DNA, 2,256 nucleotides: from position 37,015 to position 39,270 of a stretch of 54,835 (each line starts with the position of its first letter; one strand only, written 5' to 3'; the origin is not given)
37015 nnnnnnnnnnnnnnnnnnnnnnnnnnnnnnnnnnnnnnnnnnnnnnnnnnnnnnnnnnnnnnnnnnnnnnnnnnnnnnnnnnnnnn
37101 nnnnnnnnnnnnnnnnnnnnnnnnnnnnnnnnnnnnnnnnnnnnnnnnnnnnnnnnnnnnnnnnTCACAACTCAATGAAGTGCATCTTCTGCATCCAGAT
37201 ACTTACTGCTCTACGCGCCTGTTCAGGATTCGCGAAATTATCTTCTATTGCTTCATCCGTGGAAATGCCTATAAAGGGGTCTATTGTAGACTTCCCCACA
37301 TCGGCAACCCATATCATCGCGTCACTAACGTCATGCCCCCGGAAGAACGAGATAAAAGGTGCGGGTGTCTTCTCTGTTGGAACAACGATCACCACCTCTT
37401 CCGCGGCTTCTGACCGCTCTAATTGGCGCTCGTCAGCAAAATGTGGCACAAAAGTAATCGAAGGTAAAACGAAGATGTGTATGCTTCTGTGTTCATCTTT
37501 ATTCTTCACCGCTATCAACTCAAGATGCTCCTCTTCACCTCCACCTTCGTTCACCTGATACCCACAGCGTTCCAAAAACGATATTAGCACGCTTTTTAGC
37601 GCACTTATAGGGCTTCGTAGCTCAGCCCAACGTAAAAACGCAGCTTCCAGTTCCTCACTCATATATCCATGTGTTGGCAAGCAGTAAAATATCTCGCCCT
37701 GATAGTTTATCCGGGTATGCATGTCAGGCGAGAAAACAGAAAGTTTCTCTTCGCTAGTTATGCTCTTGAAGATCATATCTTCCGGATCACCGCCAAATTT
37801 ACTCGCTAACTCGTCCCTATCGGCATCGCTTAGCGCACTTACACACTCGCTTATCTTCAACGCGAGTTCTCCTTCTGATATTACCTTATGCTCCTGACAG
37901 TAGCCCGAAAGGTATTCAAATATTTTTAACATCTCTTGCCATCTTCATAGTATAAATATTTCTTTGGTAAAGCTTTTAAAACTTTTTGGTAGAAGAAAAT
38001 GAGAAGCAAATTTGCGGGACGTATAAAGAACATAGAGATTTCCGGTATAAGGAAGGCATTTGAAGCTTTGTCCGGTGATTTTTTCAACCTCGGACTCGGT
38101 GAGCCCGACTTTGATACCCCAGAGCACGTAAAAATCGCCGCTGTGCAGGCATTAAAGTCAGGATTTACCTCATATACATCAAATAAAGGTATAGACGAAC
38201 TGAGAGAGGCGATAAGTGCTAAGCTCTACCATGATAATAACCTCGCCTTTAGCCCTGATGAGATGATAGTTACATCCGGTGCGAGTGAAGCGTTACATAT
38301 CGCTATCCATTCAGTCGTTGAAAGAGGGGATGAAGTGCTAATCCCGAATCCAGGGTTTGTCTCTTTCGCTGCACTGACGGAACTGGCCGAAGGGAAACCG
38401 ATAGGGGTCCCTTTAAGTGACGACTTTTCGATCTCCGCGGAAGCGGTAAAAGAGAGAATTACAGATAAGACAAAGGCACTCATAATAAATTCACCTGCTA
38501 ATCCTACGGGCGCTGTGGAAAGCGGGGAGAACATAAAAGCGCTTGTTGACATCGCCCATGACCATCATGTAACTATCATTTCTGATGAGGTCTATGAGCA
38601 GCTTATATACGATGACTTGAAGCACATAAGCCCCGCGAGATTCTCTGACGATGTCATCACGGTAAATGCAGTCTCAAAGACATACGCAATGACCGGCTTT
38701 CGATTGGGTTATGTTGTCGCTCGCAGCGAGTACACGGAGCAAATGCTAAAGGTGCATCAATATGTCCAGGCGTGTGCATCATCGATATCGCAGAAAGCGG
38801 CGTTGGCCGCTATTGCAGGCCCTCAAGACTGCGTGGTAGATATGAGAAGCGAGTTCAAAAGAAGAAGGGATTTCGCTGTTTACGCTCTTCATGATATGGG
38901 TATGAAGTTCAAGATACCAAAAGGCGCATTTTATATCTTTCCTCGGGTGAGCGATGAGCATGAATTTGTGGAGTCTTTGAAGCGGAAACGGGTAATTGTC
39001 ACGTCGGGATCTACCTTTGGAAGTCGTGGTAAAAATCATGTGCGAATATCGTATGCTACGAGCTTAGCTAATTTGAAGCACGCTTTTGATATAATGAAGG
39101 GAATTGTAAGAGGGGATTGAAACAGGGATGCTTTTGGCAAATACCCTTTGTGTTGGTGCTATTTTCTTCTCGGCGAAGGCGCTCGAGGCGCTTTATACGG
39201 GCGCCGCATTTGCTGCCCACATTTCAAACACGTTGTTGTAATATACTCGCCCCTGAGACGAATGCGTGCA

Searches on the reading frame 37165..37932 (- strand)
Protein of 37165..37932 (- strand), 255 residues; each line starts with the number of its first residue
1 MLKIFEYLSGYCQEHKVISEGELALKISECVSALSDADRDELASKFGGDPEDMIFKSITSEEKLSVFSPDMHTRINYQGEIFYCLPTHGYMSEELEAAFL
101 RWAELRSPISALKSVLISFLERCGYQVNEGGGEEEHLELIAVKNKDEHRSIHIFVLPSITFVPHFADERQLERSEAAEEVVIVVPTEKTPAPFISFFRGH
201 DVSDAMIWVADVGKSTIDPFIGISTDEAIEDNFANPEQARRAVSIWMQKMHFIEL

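Call 62: search_protein_families(library=pfam, proteins=[window:37165-37932:-], max_evalue=0.00001)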
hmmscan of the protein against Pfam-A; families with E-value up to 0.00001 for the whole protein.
window:37165-37932:- (255 aa): 1 family
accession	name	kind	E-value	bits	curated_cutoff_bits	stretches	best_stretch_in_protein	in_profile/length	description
PF20755.2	DUF6834_C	-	6.2e-10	39.9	27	1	177-235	67-129/129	Domain of unknown function (DUF6834), C-terminal domain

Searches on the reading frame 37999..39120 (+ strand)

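Call 62: search_protein_families(library=pfam, proteins=[window:37999-39120:+], max_evalue=0.00001)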
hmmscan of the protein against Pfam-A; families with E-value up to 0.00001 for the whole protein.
window:37999-39120:+ (373 aa): 4 families
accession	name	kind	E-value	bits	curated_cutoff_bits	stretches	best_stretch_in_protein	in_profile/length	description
PF00155.27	Aminotran_1_2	-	2.8e-66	224.6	19.7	1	27-363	2-358/361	Aminotransferase class I and II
PF01041.23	DegT_DnrJ_EryC1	-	8.9e-11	42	19.8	1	89-196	42-145/360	DegT/DnrJ/EryC1/StrS aminotransferase family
PF00266.25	Aminotran_5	-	5.6e-09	35.9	21.5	1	85-198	60-177/371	Aminotransferase class-V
PF01053.26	Cys_Met_Meta_PP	-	3e-07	29.8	27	1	89-199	71-176/381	Cys/Met metabolism PLP-dependent enzyme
